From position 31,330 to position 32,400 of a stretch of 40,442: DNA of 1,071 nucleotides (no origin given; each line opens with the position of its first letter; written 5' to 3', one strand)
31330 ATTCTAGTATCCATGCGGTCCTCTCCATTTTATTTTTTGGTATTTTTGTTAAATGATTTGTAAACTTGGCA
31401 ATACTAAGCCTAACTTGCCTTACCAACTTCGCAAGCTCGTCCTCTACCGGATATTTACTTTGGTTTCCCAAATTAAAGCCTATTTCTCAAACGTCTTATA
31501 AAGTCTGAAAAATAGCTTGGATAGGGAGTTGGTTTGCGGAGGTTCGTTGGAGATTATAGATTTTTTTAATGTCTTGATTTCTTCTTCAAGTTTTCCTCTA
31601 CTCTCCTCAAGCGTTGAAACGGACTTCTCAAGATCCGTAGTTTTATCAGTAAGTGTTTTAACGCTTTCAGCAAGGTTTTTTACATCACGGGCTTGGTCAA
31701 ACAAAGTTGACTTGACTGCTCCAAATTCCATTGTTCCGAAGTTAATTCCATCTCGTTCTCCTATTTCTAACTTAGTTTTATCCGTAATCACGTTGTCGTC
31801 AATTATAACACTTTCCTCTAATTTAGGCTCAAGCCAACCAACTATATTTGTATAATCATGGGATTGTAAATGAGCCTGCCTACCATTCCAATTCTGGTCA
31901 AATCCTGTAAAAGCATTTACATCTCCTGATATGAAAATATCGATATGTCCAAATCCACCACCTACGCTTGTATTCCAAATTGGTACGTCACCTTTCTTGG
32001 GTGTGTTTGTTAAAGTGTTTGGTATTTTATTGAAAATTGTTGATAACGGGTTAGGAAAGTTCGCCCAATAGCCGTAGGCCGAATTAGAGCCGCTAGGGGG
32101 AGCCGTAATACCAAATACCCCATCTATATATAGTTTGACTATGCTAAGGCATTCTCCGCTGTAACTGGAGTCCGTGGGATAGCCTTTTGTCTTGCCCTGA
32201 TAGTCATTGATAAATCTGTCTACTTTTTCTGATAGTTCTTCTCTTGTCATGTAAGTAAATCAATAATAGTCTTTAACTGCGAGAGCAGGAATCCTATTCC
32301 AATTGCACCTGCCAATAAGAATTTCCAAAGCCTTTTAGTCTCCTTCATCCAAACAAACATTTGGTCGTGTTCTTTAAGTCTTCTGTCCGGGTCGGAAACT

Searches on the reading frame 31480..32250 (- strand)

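Call 45: search_protein_families(library=phrogs, proteins=[window:31480-32250:-], max_evalue=0.001)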
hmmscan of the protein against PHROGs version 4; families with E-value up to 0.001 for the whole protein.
window:31480-32250:- (256 aa): 9 families
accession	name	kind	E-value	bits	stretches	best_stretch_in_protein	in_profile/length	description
phrog_8781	-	lysis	1.9e-14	55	1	8-131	7-126/178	endolysin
phrog_7887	-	lysis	2.7e-14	54.4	1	11-180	8-174/238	endolysin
phrog_489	-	lysis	2e-13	51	1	13-127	11-118/459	endolysin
phrog_635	-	lysis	2.7e-13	50.7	1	20-148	18-147/463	endolysin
phrog_12367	-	lysis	2.8e-06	28.2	1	11-124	11-120/252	endolysin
phrog_759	-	other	2.6e-05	24.2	1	73-151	70-152/625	tail associated cell-wall hydrolase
phrog_7470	-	lysis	0.00027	20.8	1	24-146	19-149/532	amidase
phrog_937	-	other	0.00043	21.6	1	181-232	18-74/115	hemolysin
phrog_37633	-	lysis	0.00092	19.2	0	8-142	6-130/375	endolysin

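Call 75: search_protein_families(library=pfam, proteins=[window:31480-32250:-], max_evalue=0.01)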
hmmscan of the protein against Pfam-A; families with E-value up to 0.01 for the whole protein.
window:31480-32250:- (256 aa): 5 families
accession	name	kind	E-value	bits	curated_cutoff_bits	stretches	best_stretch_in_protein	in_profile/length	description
PF14662.11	KASH_CCD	-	0.0019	18.7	43.3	1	190-233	10-53/191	Coiled-coil region of CCDC155 or KASH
PF05257.22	CHAP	-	0.0027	18.6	26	1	28-109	4-69/81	CHAP domain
PF03148.19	Tektin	-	0.0059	15.8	34.3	1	188-232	324-368/383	Tektin family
PF00261.25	Tropomyosin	-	0.0084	16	38.6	0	188-230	181-223/242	Tropomyosin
PF05478.16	Prominin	-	0.0086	14.7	34.3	0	185-243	667-725/799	Prominin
